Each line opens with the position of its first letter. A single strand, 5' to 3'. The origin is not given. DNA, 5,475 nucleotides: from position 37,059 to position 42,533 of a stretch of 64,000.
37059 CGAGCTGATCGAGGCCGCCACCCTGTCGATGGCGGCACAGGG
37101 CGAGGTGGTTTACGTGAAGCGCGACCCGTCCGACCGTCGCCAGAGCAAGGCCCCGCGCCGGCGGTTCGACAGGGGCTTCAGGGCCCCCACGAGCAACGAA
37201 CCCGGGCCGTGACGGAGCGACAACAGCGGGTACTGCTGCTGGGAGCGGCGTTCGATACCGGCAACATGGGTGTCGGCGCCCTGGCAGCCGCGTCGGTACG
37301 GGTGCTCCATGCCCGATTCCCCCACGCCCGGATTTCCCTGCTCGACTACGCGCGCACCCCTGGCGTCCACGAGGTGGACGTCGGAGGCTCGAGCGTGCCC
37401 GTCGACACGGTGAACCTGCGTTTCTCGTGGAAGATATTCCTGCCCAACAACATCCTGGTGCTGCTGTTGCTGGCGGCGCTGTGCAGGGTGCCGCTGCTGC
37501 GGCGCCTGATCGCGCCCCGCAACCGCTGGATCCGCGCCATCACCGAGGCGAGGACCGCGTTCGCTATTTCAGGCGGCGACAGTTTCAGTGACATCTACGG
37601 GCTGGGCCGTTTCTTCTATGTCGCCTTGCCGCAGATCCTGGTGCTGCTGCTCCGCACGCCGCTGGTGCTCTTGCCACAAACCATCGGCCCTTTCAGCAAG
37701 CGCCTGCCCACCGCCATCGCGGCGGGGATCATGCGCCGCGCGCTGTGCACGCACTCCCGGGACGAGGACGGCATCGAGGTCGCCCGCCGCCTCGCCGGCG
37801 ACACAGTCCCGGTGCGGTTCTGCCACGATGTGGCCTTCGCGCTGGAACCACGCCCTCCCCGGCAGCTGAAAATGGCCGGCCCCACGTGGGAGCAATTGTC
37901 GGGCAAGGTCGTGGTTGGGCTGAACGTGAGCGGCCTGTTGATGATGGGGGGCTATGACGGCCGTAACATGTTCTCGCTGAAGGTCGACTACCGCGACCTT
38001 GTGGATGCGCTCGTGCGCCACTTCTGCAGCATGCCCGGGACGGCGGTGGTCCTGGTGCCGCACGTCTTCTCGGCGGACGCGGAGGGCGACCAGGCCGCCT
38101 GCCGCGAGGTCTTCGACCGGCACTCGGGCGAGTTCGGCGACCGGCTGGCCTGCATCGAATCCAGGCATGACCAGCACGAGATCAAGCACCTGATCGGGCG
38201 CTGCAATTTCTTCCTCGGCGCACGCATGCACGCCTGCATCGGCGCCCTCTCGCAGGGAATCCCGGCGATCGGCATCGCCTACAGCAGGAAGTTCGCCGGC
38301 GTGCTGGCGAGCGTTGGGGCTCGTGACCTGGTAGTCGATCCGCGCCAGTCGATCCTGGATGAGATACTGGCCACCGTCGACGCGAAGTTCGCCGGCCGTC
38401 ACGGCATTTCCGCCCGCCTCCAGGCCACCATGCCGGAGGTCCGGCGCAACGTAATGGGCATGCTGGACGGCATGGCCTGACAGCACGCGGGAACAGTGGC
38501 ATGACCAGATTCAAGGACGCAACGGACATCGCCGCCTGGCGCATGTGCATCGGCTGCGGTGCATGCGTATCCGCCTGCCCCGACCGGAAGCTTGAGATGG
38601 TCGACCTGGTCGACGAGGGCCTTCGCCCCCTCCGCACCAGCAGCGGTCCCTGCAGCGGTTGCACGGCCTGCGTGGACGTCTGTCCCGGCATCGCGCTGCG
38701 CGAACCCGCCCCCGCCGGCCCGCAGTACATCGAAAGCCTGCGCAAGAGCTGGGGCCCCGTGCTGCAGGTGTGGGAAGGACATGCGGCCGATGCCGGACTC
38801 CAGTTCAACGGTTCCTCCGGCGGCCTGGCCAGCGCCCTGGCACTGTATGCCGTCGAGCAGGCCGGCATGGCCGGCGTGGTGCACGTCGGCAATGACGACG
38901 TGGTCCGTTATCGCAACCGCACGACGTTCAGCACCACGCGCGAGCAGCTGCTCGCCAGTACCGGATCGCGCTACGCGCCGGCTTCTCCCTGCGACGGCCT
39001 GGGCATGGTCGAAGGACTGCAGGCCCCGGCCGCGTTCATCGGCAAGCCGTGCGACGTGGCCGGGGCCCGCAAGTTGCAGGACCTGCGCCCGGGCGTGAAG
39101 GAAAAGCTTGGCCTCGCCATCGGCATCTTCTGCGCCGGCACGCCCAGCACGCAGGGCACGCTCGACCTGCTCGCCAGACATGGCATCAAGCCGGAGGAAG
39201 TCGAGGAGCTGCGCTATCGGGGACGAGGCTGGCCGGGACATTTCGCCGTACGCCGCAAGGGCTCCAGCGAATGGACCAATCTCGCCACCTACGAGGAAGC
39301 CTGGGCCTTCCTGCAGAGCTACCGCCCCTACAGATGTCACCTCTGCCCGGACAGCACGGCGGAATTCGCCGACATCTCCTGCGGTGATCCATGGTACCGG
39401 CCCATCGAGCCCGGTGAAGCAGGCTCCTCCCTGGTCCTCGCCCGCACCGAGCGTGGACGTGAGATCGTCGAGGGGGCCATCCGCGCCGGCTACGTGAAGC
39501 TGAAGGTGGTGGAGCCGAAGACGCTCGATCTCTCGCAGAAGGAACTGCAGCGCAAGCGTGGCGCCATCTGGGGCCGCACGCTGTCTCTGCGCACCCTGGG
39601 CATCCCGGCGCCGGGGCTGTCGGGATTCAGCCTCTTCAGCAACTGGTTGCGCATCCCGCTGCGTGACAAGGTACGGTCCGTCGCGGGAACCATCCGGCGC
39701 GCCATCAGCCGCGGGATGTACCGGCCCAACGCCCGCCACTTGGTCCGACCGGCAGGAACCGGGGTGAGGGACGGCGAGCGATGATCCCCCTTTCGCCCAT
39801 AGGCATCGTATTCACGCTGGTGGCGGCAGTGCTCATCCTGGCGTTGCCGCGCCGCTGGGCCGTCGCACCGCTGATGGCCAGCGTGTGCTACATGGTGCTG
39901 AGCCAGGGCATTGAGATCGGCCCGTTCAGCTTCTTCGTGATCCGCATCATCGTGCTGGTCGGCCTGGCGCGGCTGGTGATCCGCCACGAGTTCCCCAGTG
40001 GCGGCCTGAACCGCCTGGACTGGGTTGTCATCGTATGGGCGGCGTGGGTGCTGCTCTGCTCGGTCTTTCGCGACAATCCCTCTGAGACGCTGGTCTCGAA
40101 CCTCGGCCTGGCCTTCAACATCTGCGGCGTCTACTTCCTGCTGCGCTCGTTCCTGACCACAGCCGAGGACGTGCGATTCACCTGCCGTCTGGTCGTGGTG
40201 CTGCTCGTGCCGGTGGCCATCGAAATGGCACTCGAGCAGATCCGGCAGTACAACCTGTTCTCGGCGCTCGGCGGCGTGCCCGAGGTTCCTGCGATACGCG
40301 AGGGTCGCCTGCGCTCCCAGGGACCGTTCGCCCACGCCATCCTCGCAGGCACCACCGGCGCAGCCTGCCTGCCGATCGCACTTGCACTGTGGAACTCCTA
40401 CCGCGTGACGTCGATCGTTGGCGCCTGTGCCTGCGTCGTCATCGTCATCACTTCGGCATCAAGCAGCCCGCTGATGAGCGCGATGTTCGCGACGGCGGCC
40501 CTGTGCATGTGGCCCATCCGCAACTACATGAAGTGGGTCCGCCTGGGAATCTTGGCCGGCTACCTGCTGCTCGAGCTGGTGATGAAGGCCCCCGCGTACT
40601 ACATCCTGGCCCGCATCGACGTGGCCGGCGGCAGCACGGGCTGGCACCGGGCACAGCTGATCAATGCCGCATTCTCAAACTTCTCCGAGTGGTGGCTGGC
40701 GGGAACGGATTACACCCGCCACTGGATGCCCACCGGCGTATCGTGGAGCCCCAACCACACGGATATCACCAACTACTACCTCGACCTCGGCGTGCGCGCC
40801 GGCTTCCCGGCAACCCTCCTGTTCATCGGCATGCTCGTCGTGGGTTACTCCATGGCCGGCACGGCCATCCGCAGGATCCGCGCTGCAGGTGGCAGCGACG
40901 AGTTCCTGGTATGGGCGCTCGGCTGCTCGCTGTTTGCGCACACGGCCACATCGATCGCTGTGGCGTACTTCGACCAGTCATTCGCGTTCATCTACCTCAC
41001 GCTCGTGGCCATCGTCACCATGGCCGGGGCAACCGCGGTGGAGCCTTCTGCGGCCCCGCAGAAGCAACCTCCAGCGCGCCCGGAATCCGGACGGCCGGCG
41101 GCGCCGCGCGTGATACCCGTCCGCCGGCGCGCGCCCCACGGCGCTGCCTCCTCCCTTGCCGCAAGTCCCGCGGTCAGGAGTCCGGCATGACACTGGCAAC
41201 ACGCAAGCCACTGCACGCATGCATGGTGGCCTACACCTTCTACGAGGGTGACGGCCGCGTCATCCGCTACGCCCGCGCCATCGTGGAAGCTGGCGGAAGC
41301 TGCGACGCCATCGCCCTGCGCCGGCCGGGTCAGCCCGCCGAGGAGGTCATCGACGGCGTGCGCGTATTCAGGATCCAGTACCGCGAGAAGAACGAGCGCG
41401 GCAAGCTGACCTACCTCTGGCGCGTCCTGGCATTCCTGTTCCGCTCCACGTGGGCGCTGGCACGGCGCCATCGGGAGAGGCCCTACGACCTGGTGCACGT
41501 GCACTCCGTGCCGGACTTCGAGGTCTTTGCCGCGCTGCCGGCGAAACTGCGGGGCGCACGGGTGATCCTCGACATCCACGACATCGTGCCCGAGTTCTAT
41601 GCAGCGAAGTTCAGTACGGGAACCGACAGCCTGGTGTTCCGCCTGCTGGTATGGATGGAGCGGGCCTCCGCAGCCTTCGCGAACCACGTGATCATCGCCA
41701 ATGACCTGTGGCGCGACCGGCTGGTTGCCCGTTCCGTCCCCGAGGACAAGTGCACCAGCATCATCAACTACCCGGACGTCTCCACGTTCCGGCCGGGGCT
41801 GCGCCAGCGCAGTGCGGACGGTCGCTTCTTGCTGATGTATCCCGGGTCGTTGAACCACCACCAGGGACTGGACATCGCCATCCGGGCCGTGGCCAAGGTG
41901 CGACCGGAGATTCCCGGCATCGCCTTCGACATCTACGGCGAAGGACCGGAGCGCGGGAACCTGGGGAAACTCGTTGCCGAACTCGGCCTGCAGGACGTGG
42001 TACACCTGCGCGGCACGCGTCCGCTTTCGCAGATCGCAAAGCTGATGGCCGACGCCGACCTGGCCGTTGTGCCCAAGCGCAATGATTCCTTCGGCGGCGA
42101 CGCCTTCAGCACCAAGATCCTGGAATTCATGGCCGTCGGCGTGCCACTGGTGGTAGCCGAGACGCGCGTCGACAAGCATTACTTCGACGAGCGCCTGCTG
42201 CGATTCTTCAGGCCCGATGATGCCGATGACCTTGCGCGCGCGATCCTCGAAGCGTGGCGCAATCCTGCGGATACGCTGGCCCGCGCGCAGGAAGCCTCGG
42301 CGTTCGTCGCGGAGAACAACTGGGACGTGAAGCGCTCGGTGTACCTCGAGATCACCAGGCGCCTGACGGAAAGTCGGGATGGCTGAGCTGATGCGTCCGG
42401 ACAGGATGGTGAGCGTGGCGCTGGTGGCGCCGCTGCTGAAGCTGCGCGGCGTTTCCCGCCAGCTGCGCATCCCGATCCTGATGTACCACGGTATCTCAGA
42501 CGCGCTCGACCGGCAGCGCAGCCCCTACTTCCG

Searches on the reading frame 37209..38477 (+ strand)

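Call 20: search_protein_families(library=pfam, proteins=[window:37209-38477:+], max_evalue=0.001)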
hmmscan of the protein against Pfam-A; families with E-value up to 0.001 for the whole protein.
window:37209-38477:+ (423 aa): 1 family
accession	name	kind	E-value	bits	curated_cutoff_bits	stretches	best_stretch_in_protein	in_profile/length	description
PF04230.19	PS_pyruv_trans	-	1.9e-23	84.2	25.3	1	19-359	1-279/280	Polysaccharide pyruvyl transferase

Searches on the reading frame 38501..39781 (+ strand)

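Call 20: search_protein_families(library=pfam, proteins=[window:38501-39781:+], max_evalue=0.001)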
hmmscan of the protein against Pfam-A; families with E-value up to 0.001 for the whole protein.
window:38501-39781:+ (427 aa): 13 families
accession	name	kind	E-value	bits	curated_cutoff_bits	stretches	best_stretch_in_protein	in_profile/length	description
PF04432.18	FrhB_FdhB_C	-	7.6e-37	126.9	23.3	1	178-339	5-149/150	Coenzyme F420 hydrogenase/dehydrogenase, beta subunit C terminus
PF04422.18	FrhB_FdhB_N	-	3.9e-14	53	22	1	91-163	2-72/78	Coenzyme F420 hydrogenase/dehydrogenase, beta subunit N-term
PF14697.11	Fer4_21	-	2.3e-09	37.7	35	1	15-62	7-52/59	4Fe-4S dicluster domain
PF12838.12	Fer4_7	-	2.7e-08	34.6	27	1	16-62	2-49/52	4Fe-4S dicluster domain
PF12797.12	Fer4_2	-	2.2e-06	27.7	24.5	1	16-27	10-21/22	4Fe-4S binding domain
PF13484.11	Fer4_16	-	2.6e-06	28.6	30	0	51-69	2-20/66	4Fe-4S double cluster binding domain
PF13187.11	Fer4_9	-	3.3e-06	27.5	27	1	15-63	1-49/52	4Fe-4S dicluster domain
PF13237.11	Fer4_10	-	3.6e-06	27.2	25.5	1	15-62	8-53/53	4Fe-4S dicluster domain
PF12837.12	Fer4_6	-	4.1e-05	23.8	25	0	15-28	8-21/24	4Fe-4S binding domain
PF00037.32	Fer4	-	8e-05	22.7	21.1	1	15-27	7-19/24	4Fe-4S binding domain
PF12800.12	Fer4_4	-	8.5e-05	23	24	0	16-28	4-16/17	4Fe-4S binding domain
PF13534.11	Fer4_17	-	0.00015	22.7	22.2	0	11-28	41-58/61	4Fe-4S dicluster domain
PF25160.1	LdpA_Fe-S-bd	-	0.00028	21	27.6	0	14-35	26-47/49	LdpA Fe-S cluster-binding domain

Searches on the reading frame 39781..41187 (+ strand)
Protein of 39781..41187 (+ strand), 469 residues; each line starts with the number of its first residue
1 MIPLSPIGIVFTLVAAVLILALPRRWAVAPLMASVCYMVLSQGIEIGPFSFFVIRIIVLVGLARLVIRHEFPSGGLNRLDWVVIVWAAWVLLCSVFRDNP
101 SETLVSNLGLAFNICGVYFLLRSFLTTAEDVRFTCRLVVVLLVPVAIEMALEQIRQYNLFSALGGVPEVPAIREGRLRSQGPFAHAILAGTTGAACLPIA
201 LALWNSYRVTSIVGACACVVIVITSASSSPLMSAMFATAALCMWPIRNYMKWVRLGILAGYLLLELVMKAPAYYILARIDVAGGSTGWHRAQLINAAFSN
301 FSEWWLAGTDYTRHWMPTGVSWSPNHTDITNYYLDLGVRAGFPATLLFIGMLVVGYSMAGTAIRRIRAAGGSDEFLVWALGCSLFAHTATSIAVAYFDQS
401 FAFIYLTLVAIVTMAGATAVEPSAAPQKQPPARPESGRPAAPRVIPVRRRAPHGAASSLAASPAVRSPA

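Call 20: search_protein_families(library=pfam, proteins=[window:39781-41187:+], max_evalue=0.001)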
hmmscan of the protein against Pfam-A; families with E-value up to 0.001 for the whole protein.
window:39781-41187:+ (469 aa): 1 family
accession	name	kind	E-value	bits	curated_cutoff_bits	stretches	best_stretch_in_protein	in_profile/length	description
PF04932.20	Wzy_C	-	5.3e-05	23.5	31.7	1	217-349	5-149/149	O-Antigen ligase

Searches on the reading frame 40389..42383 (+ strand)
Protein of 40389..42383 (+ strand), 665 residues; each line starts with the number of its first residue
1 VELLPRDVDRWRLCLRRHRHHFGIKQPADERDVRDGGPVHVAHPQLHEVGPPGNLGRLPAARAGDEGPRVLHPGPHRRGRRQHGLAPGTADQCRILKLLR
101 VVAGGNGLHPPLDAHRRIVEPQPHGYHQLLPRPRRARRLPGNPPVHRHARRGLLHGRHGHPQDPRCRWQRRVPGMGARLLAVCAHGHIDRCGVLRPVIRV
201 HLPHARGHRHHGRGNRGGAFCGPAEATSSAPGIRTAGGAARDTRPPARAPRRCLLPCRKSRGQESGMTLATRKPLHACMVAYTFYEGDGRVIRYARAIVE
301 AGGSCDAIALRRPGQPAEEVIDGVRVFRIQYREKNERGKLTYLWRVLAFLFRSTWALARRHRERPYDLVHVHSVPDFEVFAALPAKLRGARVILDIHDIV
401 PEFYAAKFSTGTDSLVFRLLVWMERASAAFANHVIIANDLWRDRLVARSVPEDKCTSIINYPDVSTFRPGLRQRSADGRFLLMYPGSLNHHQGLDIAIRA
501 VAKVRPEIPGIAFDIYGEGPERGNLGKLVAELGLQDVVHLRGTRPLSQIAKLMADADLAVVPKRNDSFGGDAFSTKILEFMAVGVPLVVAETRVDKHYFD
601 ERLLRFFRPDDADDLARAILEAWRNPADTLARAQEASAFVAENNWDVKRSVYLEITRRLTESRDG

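Call 20: search_protein_families(library=pfam, proteins=[window:40389-42383:+], max_evalue=0.001)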
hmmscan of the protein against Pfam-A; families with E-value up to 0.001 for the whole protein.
window:40389-42383:+ (665 aa): 6 families
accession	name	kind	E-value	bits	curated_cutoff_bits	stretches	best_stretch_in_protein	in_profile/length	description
PF00534.26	Glycos_transf_1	-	7.4e-21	74.9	26.4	1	475-634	11-166/172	Glycosyl transferases group 1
PF13692.12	Glyco_trans_1_4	-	1.6e-19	71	27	1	481-624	3-141/142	Glycosyl transferases group 1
PF13579.12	Glyco_trans_4_4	-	1.7e-17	64.7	29.7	1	293-456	9-153/158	Glycosyl transferase 4-like domain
PF13439.12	Glyco_transf_4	-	6.5e-11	43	28.5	1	291-458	8-162/170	Glycosyltransferase Family 4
PF13524.12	Glyco_trans_1_2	-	8.7e-09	35.9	25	1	502-641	7-130/144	Glycosyl transferase-like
PF20706.3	GT4-conflict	-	0.00064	19.2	26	1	462-641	172-373/385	Family 4 Glycosyltransferase in conflict systems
